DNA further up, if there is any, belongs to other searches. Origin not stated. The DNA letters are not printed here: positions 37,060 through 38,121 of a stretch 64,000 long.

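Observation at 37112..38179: REPtron-like element: Y1 (RAYT-type) transposase bracketed by nested inverted REP doublets with 38-bp phasing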

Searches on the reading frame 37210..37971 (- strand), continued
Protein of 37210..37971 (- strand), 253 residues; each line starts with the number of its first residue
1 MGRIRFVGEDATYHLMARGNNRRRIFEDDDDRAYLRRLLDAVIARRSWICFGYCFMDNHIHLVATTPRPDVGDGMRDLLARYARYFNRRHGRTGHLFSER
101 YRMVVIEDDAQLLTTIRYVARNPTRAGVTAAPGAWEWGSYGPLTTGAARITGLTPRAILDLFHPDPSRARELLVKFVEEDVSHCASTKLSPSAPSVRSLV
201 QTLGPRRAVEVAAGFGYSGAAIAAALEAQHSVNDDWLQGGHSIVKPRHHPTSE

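Call 50: fold_search(model_id=the predicted structure, library=pdb)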
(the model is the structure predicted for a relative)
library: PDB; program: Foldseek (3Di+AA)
matches with E <= 10: 1194; with E <= 0.001: 23
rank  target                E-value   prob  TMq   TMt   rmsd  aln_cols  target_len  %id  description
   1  4er8_A                1.3e-06  1.00  0.50  0.74   4.0       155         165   16  Structure of the REP associates tyrosine transposase bound to a REP hairpin (released 2012-08-15)
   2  2xma_B                4.7e-05  1.00  0.35  0.62   4.7       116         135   20  DEINOCOCCUS RADIODURANS ISDRA2 TRANSPOSASE RIGHT END DNA COMPLEX (released 2010-10-13)
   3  2xqc_D                5.3e-05  1.00  0.35  0.63   4.7       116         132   20  DEINOCOCCUS RADIODURANS ISDRA2 TRANSPOSASE COMPLEXED WITH LEFT END RECOGNITION AND CLEAVAGE SITE AND ZN (released 2010-10-13)
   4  2xo6_A                6.1e-05  1.00  0.35  0.62   4.8       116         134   20  DEINOCOCCUS RADIODURANS ISDRA2 TRANSPOSASE Y132F MUTANT COMPLEXED WITH LEFT END RECOGNITION AND CLEAVAGE SITE (released 2010-10-13)
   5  2xma_A                8.0e-05  1.00  0.35  0.60   4.7       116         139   20  DEINOCOCCUS RADIODURANS ISDRA2 TRANSPOSASE RIGHT END DNA COMPLEX (released 2010-10-13)
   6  2xma_E                8.4e-05  1.00  0.35  0.59   4.8       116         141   20  DEINOCOCCUS RADIODURANS ISDRA2 TRANSPOSASE RIGHT END DNA COMPLEX (released 2010-10-13)
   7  2xm3_B                8.9e-05  1.00  0.35  0.64   4.8       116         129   20  Deinococcus radiodurans ISDra2 Transposase Left end DNA complex (released 2010-10-13)
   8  2xm3_C                1.1e-04  1.00  0.35  0.65   4.9       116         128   20  Deinococcus radiodurans ISDra2 Transposase Left end DNA complex (released 2010-10-13)
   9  2xo6_D                1.4e-04  1.00  0.35  0.64   4.7       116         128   20  DEINOCOCCUS RADIODURANS ISDRA2 TRANSPOSASE Y132F MUTANT COMPLEXED WITH LEFT END RECOGNITION AND CLEAVAGE SITE (released 2010-10-13)
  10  2xm3_A                1.5e-04  1.00  0.35  0.65   4.9       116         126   20  Deinococcus radiodurans ISDra2 Transposase Left end DNA complex (released 2010-10-13)
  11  2xm3_D                1.7e-04  1.00  0.35  0.64   4.9       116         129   20  Deinococcus radiodurans ISDra2 Transposase Left end DNA complex (released 2010-10-13)
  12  2vjv_A                2.0e-04  1.00  0.36  0.68   4.3       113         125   13  Crystal structure of the IS608 transposase in complex with left end 26-mer DNA hairpin and a 6-mer DNA representing th (released 2008-02-19)
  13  2vic_A                2.4e-04  1.00  0.36  0.58  10.1       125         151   12  CRYSTAL STRUCTURE OF THE ISHP608 TRANSPOSASE IN COMPLEX with Left end 26- mer DNA and manganese (released 2008-02-19)
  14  2f4f_A                2.4e-04  1.00  0.34  0.62  12.4       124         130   16  Crystal structure of IS200 transposase (released 2005-12-13)
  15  2vju_B                3.4e-04  1.00  0.36  0.64   3.9       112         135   13  Crystal structure of the IS608 transposase in complex with the complete Right end 35-mer DNA and manganese (released 2008-02-19)
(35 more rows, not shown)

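Call 54: search_protein_families(library=pfam, alignment_id=A1, max_evalue=0.01)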
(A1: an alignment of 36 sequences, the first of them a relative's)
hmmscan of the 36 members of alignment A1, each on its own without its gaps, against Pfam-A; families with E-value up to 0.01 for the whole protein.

A. member 1, P0001 (253 aa): 1 family
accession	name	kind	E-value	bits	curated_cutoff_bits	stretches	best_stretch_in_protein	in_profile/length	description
PF01797.21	Y1_Tnp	-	1.4e-12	48.2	23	1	11-121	5-120/121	Transposase IS200 like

B. families by the number of members that match (of 36 scanned): 26 families (the first 25 are shown)
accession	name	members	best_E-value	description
PF01797.21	Y1_Tnp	36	9e-20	Transposase IS200 like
PF13384.12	HTH_23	13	1.1e-05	Homeodomain-like domain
PF13518.12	HTH_28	8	3.5e-06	Helix-turn-helix domain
PF08299.17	Bac_DnaA_C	4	1.1e-08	Bacterial dnaA protein helix-turn-helix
PF08281.18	Sigma70_r4_2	3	0.0017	Sigma-70, region 4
PF13936.12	HTH_38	2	1.1e-05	Helix-turn-helix domain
PF13542.12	HTH_Tnp_ISL3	2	6.5e-05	Helix-turn-helix domain of transposase family ISL3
PF02954.25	HTH_8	2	6.8e-05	Bacterial regulatory protein, Fis family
PF01381.28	HTH_3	2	0.00047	Helix-turn-helix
PF13551.12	HTH_29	2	0.0011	Winged helix-turn helix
PF09339.16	HTH_IclR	2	0.0019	IclR helix-turn-helix domain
PF04545.22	Sigma70_r4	1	0.0011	Sigma-70, region 4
PF13556.12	HTH_30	1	0.0015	PucR C-terminal helix-turn-helix domain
PF25213.1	HVO_A0261_N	1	0.0025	HVO_A0261 N-terminal domain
PF13404.12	HTH_AsnC-type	1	0.0027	AsnC-type helix-turn-helix domain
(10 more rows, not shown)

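Call 58: list_cluster_members(proteins=[P0023, P0024, P0113, P0120, P0029, P0064, P0002, P0004])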
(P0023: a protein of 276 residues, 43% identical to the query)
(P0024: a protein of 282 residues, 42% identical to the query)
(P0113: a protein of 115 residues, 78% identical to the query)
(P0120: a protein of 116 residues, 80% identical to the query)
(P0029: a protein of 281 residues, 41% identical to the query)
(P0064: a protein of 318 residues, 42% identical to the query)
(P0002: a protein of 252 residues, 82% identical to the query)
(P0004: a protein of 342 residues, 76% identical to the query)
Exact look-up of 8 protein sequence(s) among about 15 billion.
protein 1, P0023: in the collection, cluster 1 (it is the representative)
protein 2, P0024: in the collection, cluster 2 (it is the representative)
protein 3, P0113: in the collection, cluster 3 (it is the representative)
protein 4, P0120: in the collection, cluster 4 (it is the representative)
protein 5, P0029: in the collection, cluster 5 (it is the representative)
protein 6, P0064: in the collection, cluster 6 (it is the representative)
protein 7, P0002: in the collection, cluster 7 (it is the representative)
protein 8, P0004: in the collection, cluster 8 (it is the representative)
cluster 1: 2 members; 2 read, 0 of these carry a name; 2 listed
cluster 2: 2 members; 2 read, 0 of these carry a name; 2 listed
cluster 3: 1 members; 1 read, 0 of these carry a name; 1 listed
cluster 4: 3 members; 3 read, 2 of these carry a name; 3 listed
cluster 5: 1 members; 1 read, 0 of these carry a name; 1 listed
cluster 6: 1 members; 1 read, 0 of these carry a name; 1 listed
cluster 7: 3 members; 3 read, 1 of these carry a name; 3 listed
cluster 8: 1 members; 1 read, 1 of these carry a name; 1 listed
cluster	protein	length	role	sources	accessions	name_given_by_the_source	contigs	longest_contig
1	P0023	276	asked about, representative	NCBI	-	-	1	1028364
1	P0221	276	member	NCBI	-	-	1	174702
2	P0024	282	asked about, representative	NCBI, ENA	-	-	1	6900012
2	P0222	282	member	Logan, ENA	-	-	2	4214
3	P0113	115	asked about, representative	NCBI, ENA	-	-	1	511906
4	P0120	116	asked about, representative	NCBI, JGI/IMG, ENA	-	Luciferase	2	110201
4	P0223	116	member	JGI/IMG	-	Luciferase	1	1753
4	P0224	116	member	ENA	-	-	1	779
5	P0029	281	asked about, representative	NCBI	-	-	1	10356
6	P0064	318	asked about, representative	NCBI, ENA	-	-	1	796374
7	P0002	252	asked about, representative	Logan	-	-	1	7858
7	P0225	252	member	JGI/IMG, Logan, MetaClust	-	\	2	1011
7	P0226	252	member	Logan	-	-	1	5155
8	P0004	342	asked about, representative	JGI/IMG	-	REP element-mobilizing transposase RayT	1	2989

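Call 59: find_encoding_contigs(protein=P0024, flank=3000, max_places=2)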
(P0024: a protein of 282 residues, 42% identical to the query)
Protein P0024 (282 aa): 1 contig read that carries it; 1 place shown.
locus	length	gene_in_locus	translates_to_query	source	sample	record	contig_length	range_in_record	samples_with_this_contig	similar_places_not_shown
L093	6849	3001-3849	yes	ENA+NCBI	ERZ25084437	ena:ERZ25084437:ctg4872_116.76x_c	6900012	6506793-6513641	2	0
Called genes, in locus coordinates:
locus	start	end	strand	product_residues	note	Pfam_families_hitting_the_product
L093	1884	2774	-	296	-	-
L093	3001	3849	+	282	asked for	PF01797:Y1_Tnp, PF13518:HTH_28 (weak)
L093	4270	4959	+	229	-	-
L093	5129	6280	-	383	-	-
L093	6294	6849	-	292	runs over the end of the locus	-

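Call 60: find_encoding_contigs(protein=P0014, flank=6000, max_places=2)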
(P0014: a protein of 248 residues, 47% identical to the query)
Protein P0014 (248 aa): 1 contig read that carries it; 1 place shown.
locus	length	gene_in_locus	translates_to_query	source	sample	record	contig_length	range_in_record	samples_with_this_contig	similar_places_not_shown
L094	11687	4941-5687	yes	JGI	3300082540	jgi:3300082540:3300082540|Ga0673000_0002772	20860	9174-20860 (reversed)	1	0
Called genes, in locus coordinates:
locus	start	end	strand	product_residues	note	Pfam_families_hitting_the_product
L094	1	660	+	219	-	?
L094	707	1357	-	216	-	PF01625:PMSR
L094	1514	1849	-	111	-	-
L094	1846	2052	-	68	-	-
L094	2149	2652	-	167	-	PF00210:Ferritin, PF02915:Rubrerythrin (weak), PF05067:Mn_catalase (faint)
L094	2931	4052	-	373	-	PF01546:Peptidase_M20, PF07687:M20_dimer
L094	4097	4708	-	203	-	PF02798:GST_N, PF13417:GST_N_3, PF13409:GST_N_2, PF00043:GST_C (weak)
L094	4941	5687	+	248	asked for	PF01797:Y1_Tnp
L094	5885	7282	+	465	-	PF00070:Pyr_redox (faint), PF01266:DAO (faint), PF07992:Pyr_redox_2, PF22366:NDH2_C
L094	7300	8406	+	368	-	PF00923:TAL_FSA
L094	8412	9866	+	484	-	PF00989:PAS (faint), PF13426:PAS_9 (weak), PF14598:PAS_11, PF08447:PAS_3, PF01590:GAF, PF13185:GAF_2, PF00990:GGDEF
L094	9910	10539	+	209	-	PF00160:Pro_isomerase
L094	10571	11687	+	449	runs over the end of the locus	PF02386:TrkH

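Call 61: find_encoding_contigs(protein=P0017, flank=6000, max_places=2)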
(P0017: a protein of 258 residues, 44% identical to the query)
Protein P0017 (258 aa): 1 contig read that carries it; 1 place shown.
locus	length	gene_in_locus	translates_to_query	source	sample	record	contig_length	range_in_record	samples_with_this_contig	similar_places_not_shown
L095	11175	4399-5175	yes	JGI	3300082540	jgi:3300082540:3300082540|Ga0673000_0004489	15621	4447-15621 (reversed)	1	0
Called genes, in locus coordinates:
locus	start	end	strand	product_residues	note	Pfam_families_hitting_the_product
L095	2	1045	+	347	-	?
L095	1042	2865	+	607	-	PF00664:ABC_membrane, PF00005:ABC_tran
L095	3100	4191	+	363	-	PF00365:PFK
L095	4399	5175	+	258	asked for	PF01797:Y1_Tnp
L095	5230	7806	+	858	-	PF01751:Toprim (weak), PF01131:Topoisom_bac, PF13342:Toprim_Crpt (faint)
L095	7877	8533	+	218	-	PF00881:Nitroreductase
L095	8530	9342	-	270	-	PF00290:Trp_syntA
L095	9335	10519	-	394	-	PF00291:PALP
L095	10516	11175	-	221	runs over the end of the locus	PF00697:PRAI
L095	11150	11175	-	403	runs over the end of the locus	PF07730:HisKA_3, PF13581:HATPase_c_2, PF02518:HATPase_c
